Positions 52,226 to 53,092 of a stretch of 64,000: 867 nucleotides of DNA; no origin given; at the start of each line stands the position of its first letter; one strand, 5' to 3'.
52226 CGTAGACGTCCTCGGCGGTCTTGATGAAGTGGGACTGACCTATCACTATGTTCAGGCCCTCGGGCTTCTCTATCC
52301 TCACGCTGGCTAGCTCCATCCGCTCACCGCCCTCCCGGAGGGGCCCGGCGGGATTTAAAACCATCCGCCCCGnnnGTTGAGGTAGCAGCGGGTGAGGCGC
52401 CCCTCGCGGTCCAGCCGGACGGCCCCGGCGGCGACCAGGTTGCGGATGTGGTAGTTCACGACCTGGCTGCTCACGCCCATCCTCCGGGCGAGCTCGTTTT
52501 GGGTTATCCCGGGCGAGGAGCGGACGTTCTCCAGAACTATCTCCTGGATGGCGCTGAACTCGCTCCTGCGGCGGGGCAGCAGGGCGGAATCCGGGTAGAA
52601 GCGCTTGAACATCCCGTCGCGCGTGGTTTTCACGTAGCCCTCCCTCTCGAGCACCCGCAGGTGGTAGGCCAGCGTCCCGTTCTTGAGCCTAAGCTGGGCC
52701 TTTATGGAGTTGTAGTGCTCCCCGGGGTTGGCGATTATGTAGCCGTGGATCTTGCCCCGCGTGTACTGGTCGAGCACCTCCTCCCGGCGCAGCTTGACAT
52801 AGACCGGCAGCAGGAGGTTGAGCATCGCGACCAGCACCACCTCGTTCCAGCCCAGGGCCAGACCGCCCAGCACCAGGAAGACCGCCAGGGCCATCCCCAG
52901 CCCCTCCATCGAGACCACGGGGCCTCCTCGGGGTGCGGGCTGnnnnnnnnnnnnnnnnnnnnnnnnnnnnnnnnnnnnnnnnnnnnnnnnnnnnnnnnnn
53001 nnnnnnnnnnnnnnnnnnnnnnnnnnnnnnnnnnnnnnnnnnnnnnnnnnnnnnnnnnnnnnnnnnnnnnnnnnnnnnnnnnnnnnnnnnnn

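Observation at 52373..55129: One-component membrane-tethered regulator: extracellular CARDB-like domains of about 700 aa fused to a cytoplasmic tandem winged-HTH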

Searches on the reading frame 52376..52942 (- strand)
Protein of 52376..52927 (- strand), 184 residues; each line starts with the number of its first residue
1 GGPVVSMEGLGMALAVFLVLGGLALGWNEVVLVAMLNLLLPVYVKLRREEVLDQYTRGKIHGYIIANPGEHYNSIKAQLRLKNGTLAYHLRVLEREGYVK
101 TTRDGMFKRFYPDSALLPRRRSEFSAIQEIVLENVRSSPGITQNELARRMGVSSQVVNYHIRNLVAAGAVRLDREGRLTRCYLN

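Call 9: find_homologous_proteins(query=window:52376-52927:-, max_evalue=0.001)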
Query seq(184 aa) (184 aa): 43 proteins with E <= 0.001 among 847 candidates.
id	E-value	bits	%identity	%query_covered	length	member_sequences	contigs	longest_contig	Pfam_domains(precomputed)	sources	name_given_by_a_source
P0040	2.6e-92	325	78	99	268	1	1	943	PF01047.29,PF12840.14,PF13412.13,PF12802.14,PF24266.2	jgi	jgi:predicted transcriptional regulator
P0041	6.6e-91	321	77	99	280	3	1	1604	PF01047.29,PF12840.14,PF13412.13,PF12802.14,PF24266.2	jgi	-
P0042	1.0e-90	320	78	99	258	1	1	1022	PF01047.29,PF12840.14,PF13412.13,PF12802.14,PF24266.2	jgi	jgi:predicted transcriptional regulator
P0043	4.9e-90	318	77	99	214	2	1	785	PF01047.29,PF12840.14,PF13412.13,PF12802.14,PF24266.2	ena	-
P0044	7.5e-90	317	77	99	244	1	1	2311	PF01047.29,PF12840.14,PF13412.13,PF12802.14,PF24266.2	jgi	jgi:DNA-binding MarR family transcriptional regulator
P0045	2.2e-69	251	64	91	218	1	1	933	PF01047.29,PF12840.14,PF13412.13,PF13601.13,PF12802.14,PF24266.2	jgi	-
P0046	7.1e-66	239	60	97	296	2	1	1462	PF01047.29,PF12840.14,PF13412.13,PF12802.14,PF24266.2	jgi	jgi:predicted transcriptional regulator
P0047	3.4e-65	237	64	87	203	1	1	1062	PF01047.29,PF12840.14,PF13412.13,PF01022.27,PF13601.13,PF12802.14,PF24266.2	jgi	jgi:predicted transcriptional regulator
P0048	1.2e-63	232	63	85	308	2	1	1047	PF01047.29,PF12840.14,PF13412.13,PF01022.27,PF12802.14,PF24266.2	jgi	jgi:DNA-binding transcriptional ArsR family regulator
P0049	6.2e-61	223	64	84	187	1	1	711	PF01047.29,PF12840.14,PF13412.13,PF08279.19,PF13601.13,PF12802.14,PF24266.2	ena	-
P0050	9.6e-52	193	50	98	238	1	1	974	PF01047.29,PF12840.14,PF13412.13,PF08279.19,PF01022.27,PF13601.13,PF12802.14,PF13545.13,PF24266.2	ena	-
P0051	4.0e-50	188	55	86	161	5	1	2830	PF01047.29,PF12840.14,PF13412.13,PF25212.3,PF13463.13,PF01022.27,PF04182.19,PF13601.13,PF12802.14,PF24266.2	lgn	-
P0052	4.5e-50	188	51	99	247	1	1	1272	PF01047.29,PF12840.14,PF13412.13,PF13601.13,PF12802.14,PF24266.2,PF18911.7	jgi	jgi:predicted transcriptional regulator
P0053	2.4e-49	185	59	80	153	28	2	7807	PF01047.29,PF12840.14,PF13412.13,PF13463.13,PF01022.27,PF13601.13,PF12802.14,PF24266.2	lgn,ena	-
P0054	5.7e-48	181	56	81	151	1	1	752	PF01047.29,PF12840.14,PF13412.13,PF13463.13,PF01022.27,PF13601.13,PF12802.14,PF13545.13,PF24266.2,PF01726.23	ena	-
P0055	8.2e-48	180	51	91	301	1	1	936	PF01047.29,PF12840.14,PF13412.13,PF08279.19,PF01022.27,PF01381.29,PF12802.14,PF13545.13,PF24266.2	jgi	jgi:predicted transcriptional regulator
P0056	1.2e-47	180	49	93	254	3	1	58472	PF01047.29,PF12840.14,PF13412.13,PF01022.27,PF12802.14,PF13545.13,PF24266.2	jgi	jgi:predicted transcriptional regulator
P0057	3.9e-47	178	55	79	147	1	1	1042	PF01047.29,PF12840.14,PF13412.13,PF08279.19,PF01022.27,PF13601.13,PF12802.14,PF24266.2,PF01726.23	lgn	-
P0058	7.1e-45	171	56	68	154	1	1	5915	PF01047.29,PF12840.14,PF13412.13,PF08279.19,PF01022.27,PF13601.13,PF12802.14,PF13545.13,PF24266.2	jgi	jgi:predicted transcriptional regulator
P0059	2.6e-44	169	47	93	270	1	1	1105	PF01047.29,PF12840.14,PF13412.13,PF01022.27,PF09339.17,PF12802.14,PF24266.2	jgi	jgi:DNA-binding MarR family transcriptional regulator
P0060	8.2e-44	167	47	84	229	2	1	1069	PF01047.29,PF12840.14,PF13412.13,PF01022.27,PF13601.13,PF09339.17,PF12802.14,PF24266.2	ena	-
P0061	8.2e-44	167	54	79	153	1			PF01047.29,PF12840.14,PF13412.13,PF08279.19,PF13601.13,PF12802.14,PF13545.13,PF24266.2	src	-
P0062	1.6e-43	166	49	86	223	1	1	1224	PF01047.29,PF12840.14,PF13412.13,PF01022.27,PF13601.13,PF12802.14,PF24266.2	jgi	jgi:predicted transcriptional regulator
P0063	4.2e-43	165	56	78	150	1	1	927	PF01047.29,PF12840.14,PF13412.13,PF13601.13,PF12802.14,PF24266.2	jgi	jgi:predicted transcriptional regulator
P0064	2.0e-42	163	51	76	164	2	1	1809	PF12840.14,PF13412.13,PF24266.2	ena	-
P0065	7.7e-42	161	51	76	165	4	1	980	PF12840.14,PF13412.13,PF24266.2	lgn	-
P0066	1.5e-41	160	48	80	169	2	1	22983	PF12840.14,PF13412.13,PF24266.2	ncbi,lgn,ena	-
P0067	1.0e-40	157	54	76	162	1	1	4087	PF01047.29,PF12840.14,PF13412.13,PF08279.19,PF25212.3,PF01022.27,PF13601.13,PF12802.14,PF13545.13,PF24266.2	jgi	jgi:predicted transcriptional regulator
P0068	2.2e-40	156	49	84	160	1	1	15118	PF01047.29,PF12840.14,PF13412.13,PF01022.27,PF04182.19,PF13601.13,PF12802.14,PF24266.2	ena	-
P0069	2.5e-40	156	54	74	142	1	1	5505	PF01047.29,PF12840.14,PF13412.13,PF01022.27,PF13601.13,PF12802.14,PF24266.2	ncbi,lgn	ncbi:MAG: winged helix-turn-helix transcriptional regulator [Candidatus Thermoplasmatota archaeon]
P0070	2.9e-39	153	47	78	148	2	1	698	PF01047.29,PF12840.14,PF13412.13,PF08279.19,PF22167.2,PF01022.27,PF00196.26,PF13601.13,PF12802.14,PF13545.13,PF24266.2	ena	-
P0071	6.0e-39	152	45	93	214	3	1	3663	PF01047.29,PF13412.13,PF24266.2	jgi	jgi:predicted transcriptional regulator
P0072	6.4e-39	151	48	84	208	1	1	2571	PF01047.29,PF12840.14,PF13412.13,PF12802.14,PF13545.13,PF24266.2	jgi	jgi:predicted transcriptional regulator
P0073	8.8e-39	151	50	85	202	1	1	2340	PF01047.29,PF12840.14,PF13412.13,PF13240.12,PF12802.14,PF24266.2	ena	-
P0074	4.0e-38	149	45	81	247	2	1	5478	PF01047.29,PF12840.14,PF13412.13,PF01022.27,PF13601.13,PF12802.14,PF24266.2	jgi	jgi:predicted transcriptional regulator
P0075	2.7e-36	143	44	83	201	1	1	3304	PF01047.29,PF12840.14,PF13412.13,PF12802.14,PF24266.2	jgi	jgi:predicted transcriptional regulator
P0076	2.8e-36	143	48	79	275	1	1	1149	PF13412.13,PF24266.2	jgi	-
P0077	3.0e-35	140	49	72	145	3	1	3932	PF01047.29,PF12840.14,PF13412.13,PF01022.27,PF13404.13,PF12802.14,PF24266.2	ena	-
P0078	4.9e-35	139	49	74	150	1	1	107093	PF01047.29,PF12840.14,PF13412.13,PF01022.27,PF13601.13,PF12802.14,PF24266.2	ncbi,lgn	-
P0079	2.6e-34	136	42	77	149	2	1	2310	PF01047.29,PF12840.14,PF13412.13,PF12802.14,PF24266.2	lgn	-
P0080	3.4e-34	136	41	96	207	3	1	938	PF01047.29,PF12840.14,PF13412.13,PF12802.14,PF24266.2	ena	-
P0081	1.4e-25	108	38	78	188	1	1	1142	PF01047.29,PF12840.14,PF13412.13,PF01022.27,PF13601.13,PF12802.14,PF13545.13,PF24266.2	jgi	jgi:predicted transcriptional regulator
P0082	6.9e-21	93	37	80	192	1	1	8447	PF01047.29,PF12840.14,PF13412.13,PF12802.14,PF24266.2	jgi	jgi:predicted transcriptional regulator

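Call 29: find_related_loci(query=A2, collection=genome_contigs, flank=4000)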
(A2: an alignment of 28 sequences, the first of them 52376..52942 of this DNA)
Query A2 (189 aa) in genome_contigs; peptide patterns used: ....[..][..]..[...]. (x = any residue, [..] = any of these).
96 stretches matched a pattern; 92 encode a relative of the query (tblastn E <= 1e-3); the best 80 are kept; 80 distinct loci.
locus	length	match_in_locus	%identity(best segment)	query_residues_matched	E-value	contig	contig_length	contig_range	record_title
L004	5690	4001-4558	51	2-188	5e-57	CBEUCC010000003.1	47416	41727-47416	MAG TPA_asm: uncultured Thermoplasmata archaeon isolate SRR19160658_concoct_66 genome assembly, contig: ERZ26800495.44,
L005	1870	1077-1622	51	8-187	3e-57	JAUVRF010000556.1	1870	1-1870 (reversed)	MAG: Methanobacteriota archaeon isolate CSMAG_707 CSMAG_707_k127_3465642_length_1870_cov_37.0000, whole genome shotgun s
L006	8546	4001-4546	50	8-187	9e-56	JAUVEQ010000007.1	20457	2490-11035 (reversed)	MAG: Methanobacteriota archaeon isolate CSMAG_327 CSMAG_327_k141_3175371_length_20457_cov_7.9483, whole genome shotgun s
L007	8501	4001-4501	46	18-189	1e-54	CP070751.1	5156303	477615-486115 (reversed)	MAG: Thermoplasmata archaeon isolate bin33 chromosome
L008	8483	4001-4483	55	30-189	8e-55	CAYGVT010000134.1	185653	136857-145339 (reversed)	MAG TPA_asm: uncultured Thermoplasmata archaeon isolate ERP119294_co2_530 genome assembly, contig: k141_1185267, whole g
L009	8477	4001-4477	52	30-187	2e-53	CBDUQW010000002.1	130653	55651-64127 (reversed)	MAG TPA_asm: uncultured Thermoplasmata archaeon isolate SRR22302361_binner123_Refined_80 genome assembly, contig: ERZ257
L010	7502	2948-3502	49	2-188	2e-53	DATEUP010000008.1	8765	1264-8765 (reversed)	MAG TPA_asm: Thermoplasmatota archaeon isolate SMAG_U8344 k141_3941, whole genome shotgun sequence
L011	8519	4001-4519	45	16-188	5e-53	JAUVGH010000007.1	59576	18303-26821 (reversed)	MAG: Methanomassiliicoccales archaeon isolate CSMAG_371 CSMAG_371_k141_1726930_length_59576_cov_8.9970, whole genome sho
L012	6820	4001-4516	46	9-187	5e-53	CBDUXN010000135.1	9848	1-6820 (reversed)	MAG TPA_asm: uncultured Thermoplasmata archaeon isolate SRR22302370_concoct_146 genome assembly, contig: ERZ25074855.648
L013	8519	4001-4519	45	16-188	8e-53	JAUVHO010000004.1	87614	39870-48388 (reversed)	MAG: Methanomassiliicoccales archaeon isolate CSMAG_404 CSMAG_404_k141_1865313_length_87614_cov_9.7679, whole genome sho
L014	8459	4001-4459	48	31-188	2e-52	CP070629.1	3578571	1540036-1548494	MAG: Thermoplasmata archaeon isolate bin983 chromosome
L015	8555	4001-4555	51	2-188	4e-55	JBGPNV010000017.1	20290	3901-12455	MAG: Thermoplasmata archaeon isolate OBJ_0618_7090110_206 k141_727097_length_20290_cov_12.0213, whole genome shotgun seq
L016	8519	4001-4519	45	16-188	4e-52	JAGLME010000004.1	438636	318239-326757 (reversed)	MAG: Thermoplasmata archaeon isolate RS_5_45 ROV157_5.bin.45.fa_4, whole genome shotgun sequence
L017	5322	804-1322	46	16-188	7e-53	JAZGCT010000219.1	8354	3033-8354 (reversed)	MAG: Thermoplasmata archaeon isolate SCS3bin.24 SCS3bin.24_219, whole genome shotgun sequence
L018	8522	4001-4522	47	16-188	1e-51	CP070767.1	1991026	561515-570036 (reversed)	MAG: Methanobacteriota archaeon isolate bin24 chromosome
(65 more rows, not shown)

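Call 41: predict_structure(alignment_id=A2)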
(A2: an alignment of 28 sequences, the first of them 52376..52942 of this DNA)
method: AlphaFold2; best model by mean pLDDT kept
length: 189 residues; sequences in the alignment: 28
mean_pLDDT: 85.0   pTM: 0.52
mean pLDDT of the five models: 85.0, 84.6, 84.2, 83.4, 83.2
residues with pLDDT >= 90: 112; 70-90: 40; 50-70: 26; < 50: 11
segments of 3 or more residues with pLDDT < 50: 1-11
pLDDT, mean of each block of 10 residues (from residue 1): 46 58 63 75 79 87 97 96 97 97 91 92 73 94 96 95 93 91 94
secondary structure, 60 per line:
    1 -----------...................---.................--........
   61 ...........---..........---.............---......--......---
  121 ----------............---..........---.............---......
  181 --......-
elements in order: H12-30 H34-50 H53-71 H77-84 H88-100 E104-109 E112-117 H131-142 H148-155 H159-171 E175-180 E183-188

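Call 45: fold_search(model_id=the predicted structure, library=pdb)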
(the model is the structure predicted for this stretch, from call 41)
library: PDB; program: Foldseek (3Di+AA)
matches with E <= 10: 1803; with E <= 0.001: 15
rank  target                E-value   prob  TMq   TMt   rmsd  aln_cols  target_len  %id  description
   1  8iue_P                3.6e-05  1.00  0.32  0.20  11.8       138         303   11  RNA polymerase III pre-initiation complex melting complex 1 (released 2023-05-24)
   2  8cll_A                5.2e-05  1.00  0.28  0.18  16.8       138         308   17  Structural insights into human TFIIIC promoter recognition (released 2023-06-21)
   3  8cli_A                7.9e-05  1.00  0.31  0.11  19.3       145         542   14  TFIIIC TauB-DNA monomer (released 2023-06-21)
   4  9fso_F                1.1e-04  1.00  0.30  0.19  12.2       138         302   12  Human RNA Polymerase III Class III Open Pre-initiation Complex 1 (OC1) (released 2025-01-15)
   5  2v9v                  1.1e-04  1.00  0.32  0.43   9.0       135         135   17  Crystal Structure of Moorella thermoacetica SelB(377-511) (released 2007-09-11)
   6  3cuq_B                1.6e-04  1.00  0.32  0.30  14.6       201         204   14  Integrated structural and functional model of the human ESCRT-II complex (released 2008-11-04)
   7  4i98_C                1.7e-04  1.00  0.30  0.34  11.7       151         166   14  Crystal structure of the complex between ScpA(residues 1-160)-ScpB(residues 1-183) (released 2013-01-30)
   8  3w6j_E                2.7e-04  1.00  0.29  0.33  11.7       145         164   13  Crystal structure of ScpAB core complex (released 2013-04-24)
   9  3bz6                  3.5e-04  1.00  0.27  0.30  15.0       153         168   18  Crystal structure of a conserved protein of unknown function from Pseudomonas syringae pv. tomato str. DC3000 (released 2008-02-05)
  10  2uwm_A                3.9e-04  1.00  0.24  0.24  11.9       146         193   14  C-TERMINAL DOMAIN(WH2-WH4) OF ELONGATION FACTOR SELB IN COMPLEX WITH SECIS RNA (released 2007-05-08)
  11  6juv_A                4.6e-04  1.00  0.30  0.30  11.7       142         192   13  Crytsal structure of ScpB derived from Pyrococcus yayanosii (released 2020-01-22)
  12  4i98_B                7.0e-04  1.00  0.30  0.33  11.1       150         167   15  Crystal structure of the complex between ScpA(residues 1-160)-ScpB(residues 1-183) (released 2013-01-30)
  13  2zme_B                7.5e-04  1.00  0.31  0.28  10.5       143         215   16  Integrated structural and functional model of the human ESCRT-II complex (released 2008-11-04)
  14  9zd6_A                7.9e-04  1.00  0.30  0.15  11.4       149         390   15  Bacterial interstrand DNA crosslink glycosylase AlkX/YcaQ bound to DNA (released 2026-01-14)
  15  1u5t_B                8.9e-04  1.00  0.30  0.34  11.0       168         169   12  Structure of the ESCRT-II endosomal trafficking complex (released 2004-09-21)
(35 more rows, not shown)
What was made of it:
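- Closest known: PF0095 of Pyrococcus furiosus. Same: Two winged-helix domains lie in one chain, and they appear as whole-module Foldseek hits (call 45).
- Single-domain structural matches to ArsR, MarR and CadC at 0.8-2.0 A (call 45). The tandem-WH fold class also contains protein- and RNA-binding members: ScpB, ESCRT-II Vps22/25, SelB and RPC34 are the top whole-module Foldseek hits, at E 4e-5 to 1e-3 (call 45). The top whole-module structural hits include ScpB and ESCRT-II (call 45). Whole-module matches to ScpB and ESCRT-II have poor superposition (rmsd 10-15 A, TM-score about 0.3; call 45).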

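Call 58: search_protein_representatives(alignment_id=A2)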
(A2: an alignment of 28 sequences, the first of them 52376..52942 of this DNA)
Query: 28 sequences, 156 profile positions. Proteins with E-value up to 0.001 (for the whole library): 11608; up to 1e-10: 5871; up to 1e-30: 1188. The best 150 are listed.
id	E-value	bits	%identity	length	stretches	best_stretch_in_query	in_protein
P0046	1.8e-65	235.6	-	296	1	2-153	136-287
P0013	7.7e-65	233.6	-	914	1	2-152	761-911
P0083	1.8e-64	232.4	-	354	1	2-147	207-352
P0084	2.2e-64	232.1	-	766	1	3-149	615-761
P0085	2.9e-64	231.7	-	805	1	2-153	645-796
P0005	3.5e-64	231.4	-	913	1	2-150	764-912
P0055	3.7e-64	231.4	-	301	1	3-152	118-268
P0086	4.8e-64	231.0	-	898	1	3-150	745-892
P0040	6.2e-64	230.6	-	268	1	2-149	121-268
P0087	2.6e-63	228.6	-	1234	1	3-151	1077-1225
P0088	6.2e-63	227.4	-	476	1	2-150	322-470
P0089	8.2e-63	227.0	-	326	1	3-149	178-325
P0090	8.3e-63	227.0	-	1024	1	3-151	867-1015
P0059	1.1e-62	226.5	-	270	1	3-153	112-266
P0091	1.7e-62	226.0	-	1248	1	3-151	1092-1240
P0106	1.3e-58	213.3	-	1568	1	4-151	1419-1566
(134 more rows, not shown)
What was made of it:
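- In all 150 listed hits the module is at the extreme C-terminus of proteins of 177-1568 aa (call 58).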
